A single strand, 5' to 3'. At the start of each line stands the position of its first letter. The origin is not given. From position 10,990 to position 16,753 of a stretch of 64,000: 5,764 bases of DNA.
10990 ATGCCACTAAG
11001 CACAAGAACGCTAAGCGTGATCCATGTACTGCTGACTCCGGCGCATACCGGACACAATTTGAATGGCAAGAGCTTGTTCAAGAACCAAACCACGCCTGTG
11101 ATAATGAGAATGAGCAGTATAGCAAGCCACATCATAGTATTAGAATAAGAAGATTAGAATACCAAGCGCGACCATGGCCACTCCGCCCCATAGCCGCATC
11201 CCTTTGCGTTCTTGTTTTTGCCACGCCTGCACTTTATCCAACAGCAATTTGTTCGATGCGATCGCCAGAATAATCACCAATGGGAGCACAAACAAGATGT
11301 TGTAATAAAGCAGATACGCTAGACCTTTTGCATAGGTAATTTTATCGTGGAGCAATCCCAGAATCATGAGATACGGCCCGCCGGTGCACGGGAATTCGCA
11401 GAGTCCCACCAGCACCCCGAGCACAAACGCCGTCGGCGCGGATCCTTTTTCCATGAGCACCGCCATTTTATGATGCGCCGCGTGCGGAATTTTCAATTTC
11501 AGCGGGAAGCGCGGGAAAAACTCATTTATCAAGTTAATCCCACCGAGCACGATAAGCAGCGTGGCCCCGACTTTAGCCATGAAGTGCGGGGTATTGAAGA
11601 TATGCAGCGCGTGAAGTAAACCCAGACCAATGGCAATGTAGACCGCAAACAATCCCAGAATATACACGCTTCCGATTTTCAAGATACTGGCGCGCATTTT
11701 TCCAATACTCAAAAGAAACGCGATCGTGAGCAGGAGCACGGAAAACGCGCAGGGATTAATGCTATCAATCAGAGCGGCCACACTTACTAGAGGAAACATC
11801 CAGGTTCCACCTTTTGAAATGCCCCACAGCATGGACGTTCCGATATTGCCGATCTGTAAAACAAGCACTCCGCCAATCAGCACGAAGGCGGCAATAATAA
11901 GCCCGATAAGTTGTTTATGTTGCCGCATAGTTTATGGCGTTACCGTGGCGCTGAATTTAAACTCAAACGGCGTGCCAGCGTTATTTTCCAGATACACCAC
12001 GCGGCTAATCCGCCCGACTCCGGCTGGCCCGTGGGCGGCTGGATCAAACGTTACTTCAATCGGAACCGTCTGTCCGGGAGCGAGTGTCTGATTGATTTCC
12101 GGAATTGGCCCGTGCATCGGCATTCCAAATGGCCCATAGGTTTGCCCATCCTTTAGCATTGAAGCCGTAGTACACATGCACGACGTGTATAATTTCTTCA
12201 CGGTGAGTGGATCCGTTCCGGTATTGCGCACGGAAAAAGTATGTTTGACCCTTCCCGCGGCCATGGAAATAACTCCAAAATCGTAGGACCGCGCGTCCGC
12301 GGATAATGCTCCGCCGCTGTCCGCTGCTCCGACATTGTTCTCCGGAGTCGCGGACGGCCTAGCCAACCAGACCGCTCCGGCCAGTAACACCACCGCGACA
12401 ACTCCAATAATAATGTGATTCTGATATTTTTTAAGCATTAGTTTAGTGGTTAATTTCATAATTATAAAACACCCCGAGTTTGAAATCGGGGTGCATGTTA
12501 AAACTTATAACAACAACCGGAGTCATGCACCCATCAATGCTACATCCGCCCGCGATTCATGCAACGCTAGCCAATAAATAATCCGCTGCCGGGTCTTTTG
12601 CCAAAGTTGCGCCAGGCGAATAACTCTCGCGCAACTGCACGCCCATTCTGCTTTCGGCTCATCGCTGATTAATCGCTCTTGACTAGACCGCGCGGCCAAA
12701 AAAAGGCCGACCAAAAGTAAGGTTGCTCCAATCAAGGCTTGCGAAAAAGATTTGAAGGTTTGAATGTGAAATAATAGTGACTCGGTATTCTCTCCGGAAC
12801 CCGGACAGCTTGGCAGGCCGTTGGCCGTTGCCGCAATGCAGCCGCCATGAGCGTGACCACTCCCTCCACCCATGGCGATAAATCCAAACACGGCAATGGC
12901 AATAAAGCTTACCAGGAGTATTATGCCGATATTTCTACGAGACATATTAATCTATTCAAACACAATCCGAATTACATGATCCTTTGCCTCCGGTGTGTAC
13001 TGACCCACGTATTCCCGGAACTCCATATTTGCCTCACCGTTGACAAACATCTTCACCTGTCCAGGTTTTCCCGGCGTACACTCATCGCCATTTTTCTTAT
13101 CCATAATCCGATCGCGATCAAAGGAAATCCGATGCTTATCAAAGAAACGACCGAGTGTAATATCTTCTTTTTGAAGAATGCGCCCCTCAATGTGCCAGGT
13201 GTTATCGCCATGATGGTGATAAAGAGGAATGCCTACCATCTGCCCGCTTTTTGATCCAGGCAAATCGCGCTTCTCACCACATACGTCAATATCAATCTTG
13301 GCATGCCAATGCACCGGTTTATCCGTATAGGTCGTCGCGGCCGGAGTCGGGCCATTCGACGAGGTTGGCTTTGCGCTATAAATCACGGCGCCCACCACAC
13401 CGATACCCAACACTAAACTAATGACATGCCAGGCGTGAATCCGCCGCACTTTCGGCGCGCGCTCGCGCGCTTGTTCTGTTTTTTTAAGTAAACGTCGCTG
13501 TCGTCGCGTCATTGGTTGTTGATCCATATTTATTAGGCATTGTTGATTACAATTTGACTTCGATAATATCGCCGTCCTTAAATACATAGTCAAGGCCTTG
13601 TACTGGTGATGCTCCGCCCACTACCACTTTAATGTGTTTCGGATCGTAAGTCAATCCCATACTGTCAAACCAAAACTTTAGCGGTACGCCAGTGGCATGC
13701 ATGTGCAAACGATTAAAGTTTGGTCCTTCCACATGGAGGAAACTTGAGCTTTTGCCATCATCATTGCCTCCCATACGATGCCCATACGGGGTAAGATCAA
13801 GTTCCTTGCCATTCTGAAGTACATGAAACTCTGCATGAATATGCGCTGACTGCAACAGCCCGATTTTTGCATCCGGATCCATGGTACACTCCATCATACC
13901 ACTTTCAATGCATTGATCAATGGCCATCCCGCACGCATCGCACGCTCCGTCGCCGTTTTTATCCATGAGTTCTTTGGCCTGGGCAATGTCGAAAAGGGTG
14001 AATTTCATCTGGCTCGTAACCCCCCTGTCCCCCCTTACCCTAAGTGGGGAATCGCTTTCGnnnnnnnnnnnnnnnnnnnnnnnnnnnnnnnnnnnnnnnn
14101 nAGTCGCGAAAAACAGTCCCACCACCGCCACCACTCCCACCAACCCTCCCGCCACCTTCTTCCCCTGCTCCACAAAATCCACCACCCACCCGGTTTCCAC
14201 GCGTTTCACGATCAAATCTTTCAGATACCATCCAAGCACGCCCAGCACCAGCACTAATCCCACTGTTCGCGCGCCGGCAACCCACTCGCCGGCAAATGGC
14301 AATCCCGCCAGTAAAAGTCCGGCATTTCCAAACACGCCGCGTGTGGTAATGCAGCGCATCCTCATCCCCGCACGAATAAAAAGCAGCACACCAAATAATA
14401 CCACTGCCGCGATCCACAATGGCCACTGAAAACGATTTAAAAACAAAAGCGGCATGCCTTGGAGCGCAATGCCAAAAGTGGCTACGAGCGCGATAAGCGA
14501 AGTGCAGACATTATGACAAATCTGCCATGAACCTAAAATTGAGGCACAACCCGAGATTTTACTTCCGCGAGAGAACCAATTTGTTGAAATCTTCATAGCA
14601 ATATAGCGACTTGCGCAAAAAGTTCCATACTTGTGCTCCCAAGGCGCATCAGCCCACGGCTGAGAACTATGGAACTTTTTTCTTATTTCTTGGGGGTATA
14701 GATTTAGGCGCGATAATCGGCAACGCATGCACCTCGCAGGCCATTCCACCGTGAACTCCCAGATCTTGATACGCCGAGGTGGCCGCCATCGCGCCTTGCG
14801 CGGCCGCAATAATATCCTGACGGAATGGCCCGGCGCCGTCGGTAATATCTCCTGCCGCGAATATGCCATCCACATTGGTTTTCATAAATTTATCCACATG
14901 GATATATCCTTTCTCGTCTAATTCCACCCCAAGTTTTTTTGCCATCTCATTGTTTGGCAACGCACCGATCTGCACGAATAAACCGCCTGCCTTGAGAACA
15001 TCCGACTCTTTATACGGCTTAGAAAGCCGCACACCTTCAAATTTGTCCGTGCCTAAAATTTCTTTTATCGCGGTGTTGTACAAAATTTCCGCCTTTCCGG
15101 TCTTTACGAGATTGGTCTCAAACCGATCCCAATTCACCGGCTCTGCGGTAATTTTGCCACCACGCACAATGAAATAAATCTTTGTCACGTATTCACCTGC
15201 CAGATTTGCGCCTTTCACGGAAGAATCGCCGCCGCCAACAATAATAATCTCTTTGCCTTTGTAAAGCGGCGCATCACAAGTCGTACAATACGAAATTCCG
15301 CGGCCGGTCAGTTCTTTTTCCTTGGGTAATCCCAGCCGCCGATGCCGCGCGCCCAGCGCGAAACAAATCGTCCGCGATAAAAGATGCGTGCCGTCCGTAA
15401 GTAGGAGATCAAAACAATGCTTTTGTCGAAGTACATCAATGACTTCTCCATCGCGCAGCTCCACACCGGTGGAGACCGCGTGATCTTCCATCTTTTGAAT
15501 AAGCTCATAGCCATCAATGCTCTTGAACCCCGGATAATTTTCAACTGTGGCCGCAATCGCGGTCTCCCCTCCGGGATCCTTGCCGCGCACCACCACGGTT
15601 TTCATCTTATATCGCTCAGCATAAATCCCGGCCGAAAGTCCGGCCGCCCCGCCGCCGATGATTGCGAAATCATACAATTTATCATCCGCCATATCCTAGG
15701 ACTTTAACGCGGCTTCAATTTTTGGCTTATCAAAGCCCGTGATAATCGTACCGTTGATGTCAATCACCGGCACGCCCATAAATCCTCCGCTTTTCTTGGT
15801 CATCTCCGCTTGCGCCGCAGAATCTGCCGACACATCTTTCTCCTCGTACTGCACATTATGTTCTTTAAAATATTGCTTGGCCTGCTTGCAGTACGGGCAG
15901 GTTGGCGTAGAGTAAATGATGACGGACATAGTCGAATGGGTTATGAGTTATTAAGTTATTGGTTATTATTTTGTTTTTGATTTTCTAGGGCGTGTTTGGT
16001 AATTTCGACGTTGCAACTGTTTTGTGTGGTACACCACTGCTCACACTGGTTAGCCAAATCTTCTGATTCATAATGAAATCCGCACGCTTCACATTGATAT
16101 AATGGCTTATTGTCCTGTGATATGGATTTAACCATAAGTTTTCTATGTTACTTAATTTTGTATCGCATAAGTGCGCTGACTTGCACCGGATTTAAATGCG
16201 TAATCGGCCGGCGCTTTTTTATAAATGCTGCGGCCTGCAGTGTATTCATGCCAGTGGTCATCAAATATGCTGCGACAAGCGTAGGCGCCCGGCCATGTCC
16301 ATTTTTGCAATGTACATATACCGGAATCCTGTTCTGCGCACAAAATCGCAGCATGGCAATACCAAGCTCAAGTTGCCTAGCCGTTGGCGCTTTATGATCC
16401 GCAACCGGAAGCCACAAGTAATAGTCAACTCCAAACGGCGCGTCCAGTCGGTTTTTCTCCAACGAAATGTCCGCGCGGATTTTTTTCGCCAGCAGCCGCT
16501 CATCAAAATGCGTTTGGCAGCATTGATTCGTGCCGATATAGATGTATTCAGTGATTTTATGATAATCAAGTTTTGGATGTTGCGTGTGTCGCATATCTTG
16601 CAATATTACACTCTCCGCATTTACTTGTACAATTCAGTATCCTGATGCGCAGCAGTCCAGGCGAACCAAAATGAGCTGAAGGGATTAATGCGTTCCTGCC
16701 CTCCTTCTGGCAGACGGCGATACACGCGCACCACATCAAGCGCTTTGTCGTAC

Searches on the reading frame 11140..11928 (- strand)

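Call 41: search_protein_families(library=pfam, proteins=[window:11140-11928:-], max_evalue=0.001)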
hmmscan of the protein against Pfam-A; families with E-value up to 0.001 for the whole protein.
window:11140-11928:- (262 aa): 1 family
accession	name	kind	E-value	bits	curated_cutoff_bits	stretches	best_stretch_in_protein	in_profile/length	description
PF11139.14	SfLAP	-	7.2e-06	26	35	1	49-258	2-206/213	Sap, sulfolipid-1-addressing protein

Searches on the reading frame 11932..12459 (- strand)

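Call 41: search_protein_families(library=pfam, proteins=[window:11932-12459:-], max_evalue=0.001)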
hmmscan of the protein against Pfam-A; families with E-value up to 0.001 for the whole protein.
window:11932-12459:- (175 aa): 2 families
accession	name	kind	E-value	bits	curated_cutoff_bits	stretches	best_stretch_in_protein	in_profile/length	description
PF07610.17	DUF1573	-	1.5e-14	54.2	26.1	1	53-103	2-51/98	Protein of unknown function (DUF1573)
PF22544.2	HYDIN_VesB_CFA65-like_Ig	-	4.1e-08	33.8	25.5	1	53-100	4-52/100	HYDIN/CFA65/VesB-like, Ig-like domain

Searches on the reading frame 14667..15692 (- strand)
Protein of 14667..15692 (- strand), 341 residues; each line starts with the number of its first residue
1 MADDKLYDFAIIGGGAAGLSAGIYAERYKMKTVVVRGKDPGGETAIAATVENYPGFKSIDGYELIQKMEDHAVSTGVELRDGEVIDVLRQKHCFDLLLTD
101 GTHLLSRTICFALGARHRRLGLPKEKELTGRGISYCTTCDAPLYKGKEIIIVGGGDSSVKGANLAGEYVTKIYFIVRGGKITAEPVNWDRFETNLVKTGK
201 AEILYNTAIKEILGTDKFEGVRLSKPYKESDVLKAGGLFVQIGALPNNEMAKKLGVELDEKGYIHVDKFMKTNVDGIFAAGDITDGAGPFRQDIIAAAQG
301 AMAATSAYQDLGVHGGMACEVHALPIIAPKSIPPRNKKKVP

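Call 41: search_protein_families(library=pfam, proteins=[window:14667-15692:-], max_evalue=0.001)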
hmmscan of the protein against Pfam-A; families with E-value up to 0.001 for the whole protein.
window:14667-15692:- (341 aa): 6 families
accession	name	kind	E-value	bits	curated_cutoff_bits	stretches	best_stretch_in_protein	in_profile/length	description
PF07992.20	Pyr_redox_2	-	3.4e-43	148.6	26.1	1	7-303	1-289/291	Pyridine nucleotide-disulphide oxidoreductase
PF13738.12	Pyr_redox_3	-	1.1e-15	58.1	30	1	83-281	103-305/305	Pyridine nucleotide-disulphide oxidoreductase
PF00890.30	FAD_binding_2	-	2.5e-07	30.7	20.4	1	8-55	1-49/414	FAD binding domain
PF01266.30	DAO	-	6.3e-07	29.7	27.9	0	8-45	1-39/353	FAD dependent oxidoreductase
PF00070.33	Pyr_redox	-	7.6e-06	26.8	22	0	149-224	2-80/82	Pyridine nucleotide-disulphide oxidoreductase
PF01134.28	GIDA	-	8.3e-05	22.2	22.1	0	9-39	2-29/391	Glucose inhibited division protein A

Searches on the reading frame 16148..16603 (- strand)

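Call 41: search_protein_families(library=pfam, proteins=[window:16148-16603:-], max_evalue=0.001)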
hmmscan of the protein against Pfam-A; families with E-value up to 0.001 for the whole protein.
window:16148-16603:- (151 aa): 6 families
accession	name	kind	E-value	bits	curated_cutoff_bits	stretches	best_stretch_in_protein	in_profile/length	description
PF00782.25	DSPc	-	3.4e-17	63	33.5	1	34-149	11-131/133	Dual specificity phosphatase, catalytic domain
PF22785.1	Tc-R-P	-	8.3e-15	55.7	27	1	36-118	18-105/106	Polymorphic toxin system, DSP-PTPase phosphatase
PF22784.1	PTP-SAK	-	1.7e-12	48.1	27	1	64-125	59-120/153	Swiss Army Knife protein, DSP-PTPase phosphatase domain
PF22741.1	PTP-NADK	-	5.1e-09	36.2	27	1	65-125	82-142/163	DSP-PTPase phosphatase fused to NAD+ Kinase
PF14566.11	PTPlike_phytase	-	0.0001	22.8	27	1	52-115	95-156/158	Inositol hexakisphosphate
PF00102.32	Y_phosphatase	-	0.00017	21.8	20.9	1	68-121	143-198/234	Protein-tyrosine phosphatase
